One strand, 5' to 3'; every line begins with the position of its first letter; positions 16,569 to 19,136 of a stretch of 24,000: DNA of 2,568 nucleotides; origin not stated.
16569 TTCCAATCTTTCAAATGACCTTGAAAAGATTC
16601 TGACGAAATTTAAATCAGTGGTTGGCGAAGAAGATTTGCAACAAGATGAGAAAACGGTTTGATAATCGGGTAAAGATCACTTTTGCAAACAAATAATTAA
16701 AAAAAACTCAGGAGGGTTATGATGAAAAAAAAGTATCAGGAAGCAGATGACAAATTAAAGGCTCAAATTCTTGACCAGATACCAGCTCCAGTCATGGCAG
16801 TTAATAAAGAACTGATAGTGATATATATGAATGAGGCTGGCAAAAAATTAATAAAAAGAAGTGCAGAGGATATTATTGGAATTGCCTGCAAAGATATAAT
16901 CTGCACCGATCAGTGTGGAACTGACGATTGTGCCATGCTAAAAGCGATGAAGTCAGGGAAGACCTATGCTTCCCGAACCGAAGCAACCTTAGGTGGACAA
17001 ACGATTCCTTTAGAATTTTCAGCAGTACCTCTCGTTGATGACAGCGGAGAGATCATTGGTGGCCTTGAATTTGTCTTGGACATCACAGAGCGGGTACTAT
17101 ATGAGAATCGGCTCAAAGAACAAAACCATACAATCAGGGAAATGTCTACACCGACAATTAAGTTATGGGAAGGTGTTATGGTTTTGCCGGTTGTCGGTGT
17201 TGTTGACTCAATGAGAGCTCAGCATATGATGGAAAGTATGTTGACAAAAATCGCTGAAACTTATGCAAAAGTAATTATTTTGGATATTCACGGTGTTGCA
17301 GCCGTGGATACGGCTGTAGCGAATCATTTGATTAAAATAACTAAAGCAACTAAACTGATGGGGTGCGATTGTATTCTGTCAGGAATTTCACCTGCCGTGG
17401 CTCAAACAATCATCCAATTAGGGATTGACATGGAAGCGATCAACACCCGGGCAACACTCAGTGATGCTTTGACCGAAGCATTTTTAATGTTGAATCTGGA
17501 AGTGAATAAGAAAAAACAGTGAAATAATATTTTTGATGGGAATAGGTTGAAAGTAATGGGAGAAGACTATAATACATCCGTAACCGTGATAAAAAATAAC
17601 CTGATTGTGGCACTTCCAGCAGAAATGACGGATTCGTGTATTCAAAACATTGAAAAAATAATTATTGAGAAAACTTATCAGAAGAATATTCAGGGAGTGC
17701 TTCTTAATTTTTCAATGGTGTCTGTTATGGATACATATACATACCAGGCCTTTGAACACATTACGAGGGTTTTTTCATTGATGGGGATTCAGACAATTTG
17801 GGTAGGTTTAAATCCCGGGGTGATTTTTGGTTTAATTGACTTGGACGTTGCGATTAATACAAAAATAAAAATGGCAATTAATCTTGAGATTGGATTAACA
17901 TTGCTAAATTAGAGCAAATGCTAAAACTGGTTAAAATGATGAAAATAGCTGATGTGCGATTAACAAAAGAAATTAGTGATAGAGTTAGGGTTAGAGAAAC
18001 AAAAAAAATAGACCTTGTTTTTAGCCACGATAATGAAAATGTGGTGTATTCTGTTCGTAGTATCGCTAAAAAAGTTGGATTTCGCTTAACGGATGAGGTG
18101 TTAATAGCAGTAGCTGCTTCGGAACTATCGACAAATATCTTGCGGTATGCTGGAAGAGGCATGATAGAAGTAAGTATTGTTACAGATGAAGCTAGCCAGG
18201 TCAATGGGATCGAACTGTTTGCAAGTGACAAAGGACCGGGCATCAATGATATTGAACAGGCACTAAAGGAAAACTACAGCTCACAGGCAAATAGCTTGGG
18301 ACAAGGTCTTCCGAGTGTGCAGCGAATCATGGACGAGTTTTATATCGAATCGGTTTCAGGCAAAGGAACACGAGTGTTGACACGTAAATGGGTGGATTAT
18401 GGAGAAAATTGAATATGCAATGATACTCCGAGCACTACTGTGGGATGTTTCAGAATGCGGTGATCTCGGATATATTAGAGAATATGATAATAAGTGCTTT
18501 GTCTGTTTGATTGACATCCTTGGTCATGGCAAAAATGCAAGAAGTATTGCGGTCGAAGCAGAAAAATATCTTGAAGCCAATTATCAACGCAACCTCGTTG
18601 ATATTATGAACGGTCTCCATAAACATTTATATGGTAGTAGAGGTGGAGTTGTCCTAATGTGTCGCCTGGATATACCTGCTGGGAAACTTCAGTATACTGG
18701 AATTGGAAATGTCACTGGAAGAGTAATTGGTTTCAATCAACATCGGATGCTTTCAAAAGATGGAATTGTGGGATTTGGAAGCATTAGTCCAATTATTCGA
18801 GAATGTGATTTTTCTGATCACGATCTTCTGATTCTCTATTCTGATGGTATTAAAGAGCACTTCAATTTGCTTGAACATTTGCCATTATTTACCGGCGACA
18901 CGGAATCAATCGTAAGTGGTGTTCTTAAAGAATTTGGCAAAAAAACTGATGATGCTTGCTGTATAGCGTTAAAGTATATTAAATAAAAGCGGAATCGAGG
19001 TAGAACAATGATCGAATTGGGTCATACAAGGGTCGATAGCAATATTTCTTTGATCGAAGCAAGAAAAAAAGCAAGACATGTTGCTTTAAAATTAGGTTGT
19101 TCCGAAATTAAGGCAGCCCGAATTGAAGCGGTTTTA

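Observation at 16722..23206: Stressosome cassette (RsbR-RsbS-RsbT-RsbX) without any sigma-B partner switch, fused operonically to a hybrid kinase phosphorelay ending in an HD-GYP c-di-GMP phosphodiesterase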

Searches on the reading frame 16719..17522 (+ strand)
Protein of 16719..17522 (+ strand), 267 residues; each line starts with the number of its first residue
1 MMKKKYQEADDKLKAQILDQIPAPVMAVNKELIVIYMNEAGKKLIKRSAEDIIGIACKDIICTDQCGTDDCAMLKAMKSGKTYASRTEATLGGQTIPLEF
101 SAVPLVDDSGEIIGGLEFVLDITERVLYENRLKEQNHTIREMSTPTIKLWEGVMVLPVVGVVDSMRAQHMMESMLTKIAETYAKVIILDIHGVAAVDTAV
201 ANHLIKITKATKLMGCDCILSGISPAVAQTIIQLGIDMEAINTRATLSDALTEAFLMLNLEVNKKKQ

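Call 3: search_protein_families(library=pfam, proteins=[window:16719-17522:+], max_evalue=0.01)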
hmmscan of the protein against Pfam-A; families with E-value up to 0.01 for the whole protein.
window:16719-17522:+ (267 aa): 6 families
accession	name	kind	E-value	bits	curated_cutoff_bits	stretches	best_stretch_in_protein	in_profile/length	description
PF08448.16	PAS_4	-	1.8e-17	64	23.1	1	18-126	1-109/110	PAS fold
PF01740.26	STAS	-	3.4e-16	59.4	22.6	1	150-250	7-106/106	STAS domain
PF13426.13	PAS_9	-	3.9e-12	46.8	27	1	25-124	4-103/103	PAS domain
PF00989.32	PAS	-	1.1e-06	29.1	22.6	1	15-121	4-112/113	PAS fold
PF13466.11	STAS_2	-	0.0027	18.3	29.2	1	158-237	3-80/80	STAS domain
PF13188.13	PAS_8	-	0.0035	17.6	21.8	1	15-52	4-43/65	PAS domain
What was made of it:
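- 16719..17522 (+): rsbR: PAS (aa 18-126) plus STAS (aa 150-250) co-antagonist and sensor. Phospho-acceptor motifs are VDT198 and AQT230. The PAS domain has an invariant Cys57/Cys66/Cys71 triad. Pfam PAS_4 1.8e-17 and STAS 3.4e-16 (call 3).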

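Call 4: search_protein_families(library=ncbifam, proteins=[window:16719-17522:+], max_evalue=0.01)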
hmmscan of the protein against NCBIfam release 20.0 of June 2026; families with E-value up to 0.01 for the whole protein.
window:16719-17522:+ (267 aa): 13 families
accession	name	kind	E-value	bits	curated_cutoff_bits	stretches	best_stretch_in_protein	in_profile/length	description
NF052652.1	YtvA_fam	equivalog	1.5e-28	100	250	1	121-251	113-243/243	YtvA family blue-light photoreceptor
TIGR00229.1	sensory_box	domain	2e-09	37.6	22.9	1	15-132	8-126/126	PAS domain S-box protein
NF008468.0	PRK11360.1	equivalog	1.2e-07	30.6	646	1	12-136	268-391/616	two-component system sensor histidine kinase AtoS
NF041552.1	TF_PrdR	equivalog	5.7e-07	28.2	795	1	6-189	126-297/577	sigma-54 dependent transcriptional regulator PrdR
TIGR00377.1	ant_ant_sig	superfamily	5.3e-05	23.1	53.45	1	150-235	10-95/108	anti-sigma factor antagonist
NF047874.1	MASE3_PAS_HK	subfamily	0.00015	20.7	560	1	3-131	257-384/655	MASE3 domain-containing sensor histidine kinase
NF008302.0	PRK11091.1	equivalog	0.00026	19.3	838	1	13-137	156-281/779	aerobic respiration two-component sensor histidine kinase ArcB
NF008293.1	PRK11073.1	equivalog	0.00031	20.1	240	1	12-107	7-101/349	nitrogen regulation protein NR(II)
NF053781.1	cdiGMPphdstlr2612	equivalog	0.0012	16.5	1600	0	5-66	146-207/1268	Tlr1612 family c-di-GMP phosphodiesterase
NF046044.1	PnpS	equivalog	0.0023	17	400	1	3-130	47-168/390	two-component system histidine kinase PnpS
TIGR02886.1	spore_II_AA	equivalog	0.0025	17.8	114.75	1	150-246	6-101/106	anti-sigma F factor antagonist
NF041831.1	NO_HK_NahK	exception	0.0031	15.5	1500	1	16-127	325-436/854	hybrid sensor histidine kinase/response regulator NahK/ErcS'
TIGR00815.1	sulP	subfamily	0.0075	14.8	380.45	0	151-237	455-550/565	sulfate permease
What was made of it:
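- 16719..17522 (+): The NCBIfam YtvA_fam linker-STAS region scores 100 bits, below its cut-off (call 4).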

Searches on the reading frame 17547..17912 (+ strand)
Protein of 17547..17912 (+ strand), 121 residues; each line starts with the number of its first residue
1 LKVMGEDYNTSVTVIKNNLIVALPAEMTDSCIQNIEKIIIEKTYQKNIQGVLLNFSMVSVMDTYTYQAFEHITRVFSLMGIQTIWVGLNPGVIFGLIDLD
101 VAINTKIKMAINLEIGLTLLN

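Call 3: search_protein_families(library=pfam, proteins=[window:17547-17912:+], max_evalue=0.01)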
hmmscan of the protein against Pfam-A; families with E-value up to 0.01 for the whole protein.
window:17547-17912:+ (121 aa): 1 family
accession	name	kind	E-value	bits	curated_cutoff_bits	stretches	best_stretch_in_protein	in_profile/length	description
PF01740.26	STAS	-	1.1e-07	32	22.6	1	11-93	3-85/106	STAS domain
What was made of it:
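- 17547..17912 (+): rsbS: single-STAS scaffold and antagonist. The likely start is the ATG at 17556. It has Thr in the VMDTYTY motif at the position equivalent to B. subtilis Ser59. Pfam STAS 1.1e-07 (call 3).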

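Call 4: search_protein_families(library=ncbifam, proteins=[window:17547-17912:+], max_evalue=0.01)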
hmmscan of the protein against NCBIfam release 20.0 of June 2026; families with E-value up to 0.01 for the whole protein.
window:17547-17912:+ (121 aa): 2 families
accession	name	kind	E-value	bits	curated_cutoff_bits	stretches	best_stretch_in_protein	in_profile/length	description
NF052652.1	YtvA_fam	equivalog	2.9e-07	30.3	250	1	12-101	139-228/243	YtvA family blue-light photoreceptor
TIGR02886.1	spore_II_AA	equivalog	0.00061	19.8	114.75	1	13-63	4-54/106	anti-sigma F factor antagonist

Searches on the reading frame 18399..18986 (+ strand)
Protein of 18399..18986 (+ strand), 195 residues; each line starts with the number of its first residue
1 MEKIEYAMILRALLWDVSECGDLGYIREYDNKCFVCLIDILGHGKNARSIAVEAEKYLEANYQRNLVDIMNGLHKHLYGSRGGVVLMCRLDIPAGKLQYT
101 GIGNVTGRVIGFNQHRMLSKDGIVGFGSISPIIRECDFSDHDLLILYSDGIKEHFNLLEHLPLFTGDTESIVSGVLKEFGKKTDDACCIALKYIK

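Call 3: search_protein_families(library=pfam, proteins=[window:18399-18986:+], max_evalue=0.01)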
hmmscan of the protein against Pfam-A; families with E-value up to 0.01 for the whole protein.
window:18399-18986:+ (195 aa): 1 family
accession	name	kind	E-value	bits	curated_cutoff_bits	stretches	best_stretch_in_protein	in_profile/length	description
PF07228.17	SpoIIE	-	2.3e-06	28.1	25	1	31-192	3-190/192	Stage II sporulation protein E (SpoIIE)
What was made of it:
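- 18399..18986 (+): rsbX: single-domain PP2C feedback phosphatase. It overlaps rsbT by 14 nt. Pfam SpoIIE 2.3e-06, 28 bits (call 3).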

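Call 4: search_protein_families(library=ncbifam, proteins=[window:18399-18986:+], max_evalue=0.01)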
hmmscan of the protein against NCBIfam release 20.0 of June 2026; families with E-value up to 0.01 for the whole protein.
window:18399-18986:+ (195 aa): 0 families
